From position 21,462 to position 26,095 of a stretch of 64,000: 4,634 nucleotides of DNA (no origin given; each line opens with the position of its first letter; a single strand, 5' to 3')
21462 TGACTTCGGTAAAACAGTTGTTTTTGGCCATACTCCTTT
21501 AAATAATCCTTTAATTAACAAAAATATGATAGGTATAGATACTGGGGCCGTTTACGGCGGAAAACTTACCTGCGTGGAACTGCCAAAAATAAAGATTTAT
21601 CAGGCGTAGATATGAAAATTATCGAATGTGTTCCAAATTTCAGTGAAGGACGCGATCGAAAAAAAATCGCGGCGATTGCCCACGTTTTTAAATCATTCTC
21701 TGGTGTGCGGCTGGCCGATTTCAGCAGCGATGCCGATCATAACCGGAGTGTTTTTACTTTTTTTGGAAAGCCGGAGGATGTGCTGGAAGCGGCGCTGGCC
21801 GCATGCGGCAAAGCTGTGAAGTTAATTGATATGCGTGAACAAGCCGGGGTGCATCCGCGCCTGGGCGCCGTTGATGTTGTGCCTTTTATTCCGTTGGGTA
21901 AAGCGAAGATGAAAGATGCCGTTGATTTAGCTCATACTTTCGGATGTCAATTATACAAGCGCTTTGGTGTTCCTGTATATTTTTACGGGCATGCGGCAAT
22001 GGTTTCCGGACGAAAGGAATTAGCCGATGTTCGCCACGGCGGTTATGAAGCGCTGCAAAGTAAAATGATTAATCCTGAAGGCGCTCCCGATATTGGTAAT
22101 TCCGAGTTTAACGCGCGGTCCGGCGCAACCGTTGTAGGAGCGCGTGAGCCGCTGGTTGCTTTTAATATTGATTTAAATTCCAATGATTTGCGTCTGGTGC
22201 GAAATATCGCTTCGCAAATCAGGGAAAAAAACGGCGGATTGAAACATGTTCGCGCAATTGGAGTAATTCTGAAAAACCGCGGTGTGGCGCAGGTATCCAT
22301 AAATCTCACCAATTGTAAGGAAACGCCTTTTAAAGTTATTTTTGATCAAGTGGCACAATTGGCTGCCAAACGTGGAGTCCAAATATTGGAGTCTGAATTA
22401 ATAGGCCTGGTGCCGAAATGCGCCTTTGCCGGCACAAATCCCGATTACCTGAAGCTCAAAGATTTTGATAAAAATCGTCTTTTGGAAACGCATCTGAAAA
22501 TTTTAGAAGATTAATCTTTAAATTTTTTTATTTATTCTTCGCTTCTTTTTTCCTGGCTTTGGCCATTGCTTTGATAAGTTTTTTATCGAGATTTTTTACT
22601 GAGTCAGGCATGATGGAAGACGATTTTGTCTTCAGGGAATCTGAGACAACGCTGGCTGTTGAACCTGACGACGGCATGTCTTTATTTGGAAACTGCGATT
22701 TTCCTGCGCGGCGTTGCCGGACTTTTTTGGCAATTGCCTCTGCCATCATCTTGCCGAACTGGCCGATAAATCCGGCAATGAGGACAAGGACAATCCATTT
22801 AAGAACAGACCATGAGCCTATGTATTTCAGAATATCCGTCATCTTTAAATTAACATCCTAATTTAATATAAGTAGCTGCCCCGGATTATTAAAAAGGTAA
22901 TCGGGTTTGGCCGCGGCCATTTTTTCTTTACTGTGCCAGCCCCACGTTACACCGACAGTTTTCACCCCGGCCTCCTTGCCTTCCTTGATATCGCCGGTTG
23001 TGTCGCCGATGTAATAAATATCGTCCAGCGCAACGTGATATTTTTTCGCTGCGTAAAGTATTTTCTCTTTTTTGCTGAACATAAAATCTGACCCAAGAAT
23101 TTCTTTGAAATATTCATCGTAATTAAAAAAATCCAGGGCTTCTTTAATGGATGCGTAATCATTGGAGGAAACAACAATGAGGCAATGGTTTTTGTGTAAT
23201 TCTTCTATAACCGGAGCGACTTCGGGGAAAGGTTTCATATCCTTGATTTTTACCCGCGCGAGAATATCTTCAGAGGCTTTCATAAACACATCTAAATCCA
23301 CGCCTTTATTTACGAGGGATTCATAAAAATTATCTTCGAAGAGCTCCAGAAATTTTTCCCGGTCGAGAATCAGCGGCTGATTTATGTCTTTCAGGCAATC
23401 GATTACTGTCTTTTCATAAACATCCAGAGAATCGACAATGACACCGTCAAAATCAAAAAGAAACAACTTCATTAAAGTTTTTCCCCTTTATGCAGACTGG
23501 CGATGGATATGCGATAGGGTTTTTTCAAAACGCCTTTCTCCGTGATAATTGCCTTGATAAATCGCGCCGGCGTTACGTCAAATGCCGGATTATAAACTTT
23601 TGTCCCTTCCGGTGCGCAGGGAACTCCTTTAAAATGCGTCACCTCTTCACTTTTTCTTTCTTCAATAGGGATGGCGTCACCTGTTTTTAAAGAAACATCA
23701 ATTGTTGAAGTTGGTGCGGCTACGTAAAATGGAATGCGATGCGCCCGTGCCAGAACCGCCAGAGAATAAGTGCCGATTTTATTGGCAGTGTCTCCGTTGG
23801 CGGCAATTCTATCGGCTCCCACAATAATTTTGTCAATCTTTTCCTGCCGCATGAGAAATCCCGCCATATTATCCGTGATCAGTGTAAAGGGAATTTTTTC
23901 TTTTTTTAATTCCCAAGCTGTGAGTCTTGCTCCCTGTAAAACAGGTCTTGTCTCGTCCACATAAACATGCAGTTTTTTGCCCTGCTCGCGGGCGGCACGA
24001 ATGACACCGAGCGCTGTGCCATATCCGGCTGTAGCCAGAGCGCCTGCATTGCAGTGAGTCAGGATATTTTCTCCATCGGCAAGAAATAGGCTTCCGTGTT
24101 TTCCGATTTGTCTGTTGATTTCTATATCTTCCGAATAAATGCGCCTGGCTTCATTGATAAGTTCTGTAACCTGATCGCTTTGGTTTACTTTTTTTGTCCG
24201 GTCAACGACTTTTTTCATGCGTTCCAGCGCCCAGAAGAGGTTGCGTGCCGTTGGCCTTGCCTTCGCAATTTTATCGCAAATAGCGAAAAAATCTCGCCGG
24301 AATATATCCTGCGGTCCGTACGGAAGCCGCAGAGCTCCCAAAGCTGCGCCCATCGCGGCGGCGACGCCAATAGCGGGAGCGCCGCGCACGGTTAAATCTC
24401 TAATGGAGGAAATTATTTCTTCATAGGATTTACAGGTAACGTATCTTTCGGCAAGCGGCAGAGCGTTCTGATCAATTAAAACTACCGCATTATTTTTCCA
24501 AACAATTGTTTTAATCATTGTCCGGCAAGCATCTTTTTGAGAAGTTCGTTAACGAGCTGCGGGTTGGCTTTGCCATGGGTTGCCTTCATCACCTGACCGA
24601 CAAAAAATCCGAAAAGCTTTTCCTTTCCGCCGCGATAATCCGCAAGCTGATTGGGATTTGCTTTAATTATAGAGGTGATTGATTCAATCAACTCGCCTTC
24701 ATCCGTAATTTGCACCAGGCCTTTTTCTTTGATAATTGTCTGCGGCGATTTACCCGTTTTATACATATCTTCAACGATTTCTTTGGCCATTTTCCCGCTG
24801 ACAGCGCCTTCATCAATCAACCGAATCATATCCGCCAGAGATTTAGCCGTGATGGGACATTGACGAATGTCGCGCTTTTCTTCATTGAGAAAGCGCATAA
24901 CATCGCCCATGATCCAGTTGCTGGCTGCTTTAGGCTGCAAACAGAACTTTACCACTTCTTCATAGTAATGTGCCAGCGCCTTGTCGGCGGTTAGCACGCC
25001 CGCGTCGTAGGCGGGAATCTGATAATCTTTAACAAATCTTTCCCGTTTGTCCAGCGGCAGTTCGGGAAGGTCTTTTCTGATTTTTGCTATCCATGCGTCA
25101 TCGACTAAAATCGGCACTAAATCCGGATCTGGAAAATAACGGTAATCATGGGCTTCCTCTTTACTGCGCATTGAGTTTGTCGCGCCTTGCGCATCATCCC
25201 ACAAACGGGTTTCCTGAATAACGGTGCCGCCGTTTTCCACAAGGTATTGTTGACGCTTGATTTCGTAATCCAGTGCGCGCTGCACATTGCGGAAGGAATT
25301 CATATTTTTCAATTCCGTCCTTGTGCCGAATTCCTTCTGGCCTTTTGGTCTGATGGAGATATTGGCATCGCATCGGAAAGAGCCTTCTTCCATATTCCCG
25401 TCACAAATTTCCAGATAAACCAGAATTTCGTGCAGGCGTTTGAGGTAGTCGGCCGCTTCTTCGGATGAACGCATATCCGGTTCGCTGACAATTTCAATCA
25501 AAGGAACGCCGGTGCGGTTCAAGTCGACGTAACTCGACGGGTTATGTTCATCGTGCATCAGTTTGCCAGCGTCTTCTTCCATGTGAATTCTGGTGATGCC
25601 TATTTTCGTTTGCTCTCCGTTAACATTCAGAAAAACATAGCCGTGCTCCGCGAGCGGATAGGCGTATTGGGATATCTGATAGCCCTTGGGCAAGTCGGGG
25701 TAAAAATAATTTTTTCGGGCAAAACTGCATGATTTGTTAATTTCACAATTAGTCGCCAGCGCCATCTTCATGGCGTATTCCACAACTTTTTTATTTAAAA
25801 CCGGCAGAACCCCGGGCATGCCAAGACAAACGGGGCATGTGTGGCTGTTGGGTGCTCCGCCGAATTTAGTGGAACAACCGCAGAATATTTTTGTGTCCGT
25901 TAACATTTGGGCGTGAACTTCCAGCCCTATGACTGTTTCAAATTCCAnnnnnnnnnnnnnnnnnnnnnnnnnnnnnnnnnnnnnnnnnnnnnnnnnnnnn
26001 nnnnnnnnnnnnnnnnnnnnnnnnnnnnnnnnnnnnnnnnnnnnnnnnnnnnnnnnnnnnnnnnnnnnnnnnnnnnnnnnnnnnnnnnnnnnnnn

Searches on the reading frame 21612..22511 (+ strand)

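Call 50: search_protein_families(library=pfam, proteins=[window:21612-22511:+], max_evalue=0.00001)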
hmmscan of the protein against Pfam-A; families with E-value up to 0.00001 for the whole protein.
window:21612-22511:+ (300 aa): 2 families
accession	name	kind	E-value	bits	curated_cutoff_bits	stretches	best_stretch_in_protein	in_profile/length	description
PF07837.17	FTCD_N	-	3.2e-66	222.9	27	1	3-178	1-176/176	Formiminotransferase domain, N-terminal subdomain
PF02971.19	FTCD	-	1.2e-23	84.1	24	1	181-279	2-106/145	Formiminotransferase domain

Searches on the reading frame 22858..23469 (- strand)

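Call 50: search_protein_families(library=pfam, proteins=[window:22858-23469:-], max_evalue=0.00001)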
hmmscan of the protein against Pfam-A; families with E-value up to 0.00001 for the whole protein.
window:22858-23469:- (203 aa): 4 families
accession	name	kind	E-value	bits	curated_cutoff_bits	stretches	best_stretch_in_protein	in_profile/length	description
PF13419.12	HAD_2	-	2e-25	90.4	23.8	1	4-174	2-178/178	Haloacid dehalogenase-like hydrolase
PF00702.32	Hydrolase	-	6e-16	59.8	26.4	1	1-168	2-191/191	haloacid dehalogenase-like hydrolase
PF13242.12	Hydrolase_like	-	3.6e-09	36.8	22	1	137-195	10-71/75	HAD-hyrolase-like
PF12710.13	HAD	-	5.9e-07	30.5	27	1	4-162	2-186/189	haloacid dehalogenase-like hydrolase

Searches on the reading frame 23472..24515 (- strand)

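Call 50: search_protein_families(library=pfam, proteins=[window:23472-24515:-], max_evalue=0.00001)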
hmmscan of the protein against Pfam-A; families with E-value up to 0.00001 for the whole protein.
window:23472-24515:- (347 aa): 1 family
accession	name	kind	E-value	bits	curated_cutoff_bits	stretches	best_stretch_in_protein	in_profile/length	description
PF01008.23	IF-2B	-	2.2e-91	306.4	22.4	1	43-331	2-279/280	Initiation factor 2 subunit family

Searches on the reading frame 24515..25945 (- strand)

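Call 50: search_protein_families(library=pfam, proteins=[window:24515-25945:-], max_evalue=0.00001)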
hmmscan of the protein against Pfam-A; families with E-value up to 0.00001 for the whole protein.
window:24515-25945:- (476 aa): 2 families
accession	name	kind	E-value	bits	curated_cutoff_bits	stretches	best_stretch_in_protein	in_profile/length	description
PF02934.20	GatB_N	-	8.3e-129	429.1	23.4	1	4-286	1-276/277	GatB/GatE catalytic domain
PF02637.23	GatB_Yqey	-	1.8e-55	187.3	27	1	327-473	2-148/148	GatB domain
